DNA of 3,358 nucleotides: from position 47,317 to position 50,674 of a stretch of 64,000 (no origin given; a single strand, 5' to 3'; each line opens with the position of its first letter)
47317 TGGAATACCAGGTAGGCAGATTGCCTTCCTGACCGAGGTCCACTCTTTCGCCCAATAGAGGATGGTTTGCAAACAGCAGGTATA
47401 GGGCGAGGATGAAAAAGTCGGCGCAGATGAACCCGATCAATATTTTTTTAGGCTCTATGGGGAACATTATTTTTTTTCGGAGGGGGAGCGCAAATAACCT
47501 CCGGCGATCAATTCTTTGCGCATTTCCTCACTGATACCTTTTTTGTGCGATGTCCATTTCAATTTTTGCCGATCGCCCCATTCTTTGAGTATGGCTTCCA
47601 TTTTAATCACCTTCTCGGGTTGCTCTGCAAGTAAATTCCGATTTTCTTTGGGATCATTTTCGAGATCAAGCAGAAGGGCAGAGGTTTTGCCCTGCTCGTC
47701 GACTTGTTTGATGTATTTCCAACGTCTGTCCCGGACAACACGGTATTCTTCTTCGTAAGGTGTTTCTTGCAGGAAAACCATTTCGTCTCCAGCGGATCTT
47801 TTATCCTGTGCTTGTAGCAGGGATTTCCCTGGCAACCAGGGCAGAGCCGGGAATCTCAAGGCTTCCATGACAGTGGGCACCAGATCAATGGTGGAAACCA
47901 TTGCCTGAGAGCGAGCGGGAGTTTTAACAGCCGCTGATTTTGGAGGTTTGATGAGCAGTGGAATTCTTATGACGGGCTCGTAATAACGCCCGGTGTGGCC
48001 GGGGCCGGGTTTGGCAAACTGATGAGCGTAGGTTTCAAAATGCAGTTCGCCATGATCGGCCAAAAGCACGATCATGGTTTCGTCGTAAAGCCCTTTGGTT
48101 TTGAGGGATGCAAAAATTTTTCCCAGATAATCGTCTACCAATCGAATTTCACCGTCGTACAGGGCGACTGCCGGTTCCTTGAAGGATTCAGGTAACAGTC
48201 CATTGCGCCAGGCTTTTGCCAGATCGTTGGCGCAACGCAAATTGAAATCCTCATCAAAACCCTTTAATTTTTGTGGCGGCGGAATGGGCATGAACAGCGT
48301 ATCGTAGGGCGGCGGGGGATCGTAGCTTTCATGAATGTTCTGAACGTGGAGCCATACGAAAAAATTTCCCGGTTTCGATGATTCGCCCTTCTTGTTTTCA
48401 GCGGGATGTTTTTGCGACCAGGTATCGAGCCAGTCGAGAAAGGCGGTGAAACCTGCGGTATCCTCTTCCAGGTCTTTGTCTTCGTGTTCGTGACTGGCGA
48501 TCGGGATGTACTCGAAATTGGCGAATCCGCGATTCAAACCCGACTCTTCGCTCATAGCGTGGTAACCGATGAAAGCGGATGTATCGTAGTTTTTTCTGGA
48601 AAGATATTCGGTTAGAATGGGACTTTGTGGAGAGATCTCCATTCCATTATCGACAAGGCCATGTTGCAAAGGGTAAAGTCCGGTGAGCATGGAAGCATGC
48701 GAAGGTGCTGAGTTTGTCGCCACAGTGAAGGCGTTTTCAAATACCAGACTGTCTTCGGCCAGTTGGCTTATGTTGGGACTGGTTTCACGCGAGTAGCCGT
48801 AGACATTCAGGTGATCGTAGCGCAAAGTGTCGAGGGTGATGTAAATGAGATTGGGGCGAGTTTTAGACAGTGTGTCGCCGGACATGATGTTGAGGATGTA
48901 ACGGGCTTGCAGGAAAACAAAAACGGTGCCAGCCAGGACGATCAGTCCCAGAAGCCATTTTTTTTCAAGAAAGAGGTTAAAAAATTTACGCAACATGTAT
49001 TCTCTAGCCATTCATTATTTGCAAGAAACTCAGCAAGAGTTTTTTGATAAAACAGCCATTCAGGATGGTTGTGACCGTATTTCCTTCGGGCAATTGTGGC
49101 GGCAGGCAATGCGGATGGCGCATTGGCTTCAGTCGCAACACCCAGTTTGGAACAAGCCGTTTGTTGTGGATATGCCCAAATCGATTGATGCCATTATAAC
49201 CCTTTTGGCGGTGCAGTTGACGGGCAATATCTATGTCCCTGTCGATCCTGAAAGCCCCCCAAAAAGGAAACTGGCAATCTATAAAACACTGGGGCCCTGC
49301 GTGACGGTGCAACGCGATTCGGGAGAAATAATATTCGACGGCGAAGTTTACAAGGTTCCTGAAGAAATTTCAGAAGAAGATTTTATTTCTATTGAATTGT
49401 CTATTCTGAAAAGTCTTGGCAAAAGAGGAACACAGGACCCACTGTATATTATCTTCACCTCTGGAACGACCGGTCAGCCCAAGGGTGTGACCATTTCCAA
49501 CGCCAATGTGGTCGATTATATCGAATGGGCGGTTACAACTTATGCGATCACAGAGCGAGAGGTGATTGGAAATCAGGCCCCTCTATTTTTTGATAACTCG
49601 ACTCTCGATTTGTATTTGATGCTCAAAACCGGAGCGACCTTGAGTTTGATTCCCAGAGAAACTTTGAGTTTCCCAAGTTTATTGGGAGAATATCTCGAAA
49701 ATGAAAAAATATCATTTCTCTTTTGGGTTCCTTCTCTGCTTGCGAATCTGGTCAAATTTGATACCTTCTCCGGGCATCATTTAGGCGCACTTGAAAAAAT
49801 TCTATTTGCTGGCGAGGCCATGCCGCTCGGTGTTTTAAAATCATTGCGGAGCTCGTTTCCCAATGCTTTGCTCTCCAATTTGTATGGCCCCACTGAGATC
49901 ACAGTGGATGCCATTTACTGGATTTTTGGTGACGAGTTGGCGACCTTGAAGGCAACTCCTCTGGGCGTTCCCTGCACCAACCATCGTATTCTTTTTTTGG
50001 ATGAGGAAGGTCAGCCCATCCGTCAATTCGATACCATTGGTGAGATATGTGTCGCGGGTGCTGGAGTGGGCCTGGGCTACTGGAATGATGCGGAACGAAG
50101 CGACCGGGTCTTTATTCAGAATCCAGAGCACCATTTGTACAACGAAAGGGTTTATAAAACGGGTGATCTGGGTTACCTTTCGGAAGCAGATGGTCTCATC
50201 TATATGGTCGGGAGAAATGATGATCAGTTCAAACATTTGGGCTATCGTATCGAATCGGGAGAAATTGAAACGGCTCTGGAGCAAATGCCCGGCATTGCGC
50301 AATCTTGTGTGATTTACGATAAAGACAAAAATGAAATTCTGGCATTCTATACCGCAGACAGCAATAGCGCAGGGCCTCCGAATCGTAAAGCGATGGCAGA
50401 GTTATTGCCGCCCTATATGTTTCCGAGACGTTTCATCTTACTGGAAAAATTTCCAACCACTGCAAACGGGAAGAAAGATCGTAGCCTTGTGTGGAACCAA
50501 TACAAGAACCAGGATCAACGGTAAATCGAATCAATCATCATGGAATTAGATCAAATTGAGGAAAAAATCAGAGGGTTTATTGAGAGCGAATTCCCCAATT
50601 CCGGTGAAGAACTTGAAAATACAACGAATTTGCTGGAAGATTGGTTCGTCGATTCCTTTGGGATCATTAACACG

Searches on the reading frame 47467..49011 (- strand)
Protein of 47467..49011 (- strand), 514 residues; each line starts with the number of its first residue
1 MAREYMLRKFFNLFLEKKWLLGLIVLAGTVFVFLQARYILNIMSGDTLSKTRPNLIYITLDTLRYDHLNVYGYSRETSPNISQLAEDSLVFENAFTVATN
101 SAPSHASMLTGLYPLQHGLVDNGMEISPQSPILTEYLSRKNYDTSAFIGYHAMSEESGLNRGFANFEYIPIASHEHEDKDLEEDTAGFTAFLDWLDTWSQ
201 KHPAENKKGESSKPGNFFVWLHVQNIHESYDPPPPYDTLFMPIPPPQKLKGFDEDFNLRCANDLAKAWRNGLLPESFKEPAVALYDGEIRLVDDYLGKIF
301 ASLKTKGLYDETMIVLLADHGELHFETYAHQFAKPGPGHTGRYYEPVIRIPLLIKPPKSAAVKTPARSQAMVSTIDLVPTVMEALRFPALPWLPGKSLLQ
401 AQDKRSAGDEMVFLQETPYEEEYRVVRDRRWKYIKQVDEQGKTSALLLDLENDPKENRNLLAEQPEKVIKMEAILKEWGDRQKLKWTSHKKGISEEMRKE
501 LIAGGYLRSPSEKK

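Call 16: search_protein_families(library=pfam, proteins=[window:47467-49011:-], max_evalue=0.001)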
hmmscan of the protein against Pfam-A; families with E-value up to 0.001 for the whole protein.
window:47467-49011:- (514 aa): 3 families
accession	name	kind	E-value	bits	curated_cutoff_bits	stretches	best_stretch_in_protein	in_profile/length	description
PF00884.28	Sulfatase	-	1.4e-42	146.5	25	1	53-385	1-299/301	Sulfatase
PF01663.27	Phosphodiest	-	9.4e-18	65.3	23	2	55-124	1-67/342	Type I phosphodiesterase / nucleotide pyrophosphatase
PF16347.10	SGSH_C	-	7.2e-11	42.9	29.3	1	344-470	12-141/154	N-sulphoglucosamine sulphohydrolase, C-terminal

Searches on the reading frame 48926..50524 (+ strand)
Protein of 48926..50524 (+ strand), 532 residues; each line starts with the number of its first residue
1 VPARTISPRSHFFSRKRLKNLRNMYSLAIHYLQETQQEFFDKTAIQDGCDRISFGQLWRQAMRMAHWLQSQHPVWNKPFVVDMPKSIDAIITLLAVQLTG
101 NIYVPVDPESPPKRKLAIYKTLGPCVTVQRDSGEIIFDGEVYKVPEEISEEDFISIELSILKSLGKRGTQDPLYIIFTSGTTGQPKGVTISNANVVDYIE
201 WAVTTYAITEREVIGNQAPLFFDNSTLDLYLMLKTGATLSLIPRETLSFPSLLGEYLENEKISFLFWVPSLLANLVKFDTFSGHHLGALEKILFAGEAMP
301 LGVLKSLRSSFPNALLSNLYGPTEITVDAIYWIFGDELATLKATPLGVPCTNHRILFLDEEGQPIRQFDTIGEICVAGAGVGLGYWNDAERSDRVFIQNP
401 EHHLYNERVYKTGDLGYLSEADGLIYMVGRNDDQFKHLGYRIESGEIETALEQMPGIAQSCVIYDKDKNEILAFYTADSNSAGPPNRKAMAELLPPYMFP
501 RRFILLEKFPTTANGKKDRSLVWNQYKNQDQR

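Call 16: search_protein_families(library=pfam, proteins=[window:48926-50524:+], max_evalue=0.001)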
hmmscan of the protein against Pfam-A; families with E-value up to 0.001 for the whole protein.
window:48926-50524:+ (532 aa): 2 families
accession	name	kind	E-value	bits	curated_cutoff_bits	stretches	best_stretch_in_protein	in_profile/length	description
PF00501.34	AMP-binding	-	6.2e-62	210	29.9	1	33-386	2-384/384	AMP-binding enzyme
PF13193.12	AMP-binding_C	-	3.1e-07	31.7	24.5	1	446-516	1-76/76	AMP-binding enzyme C-terminal domain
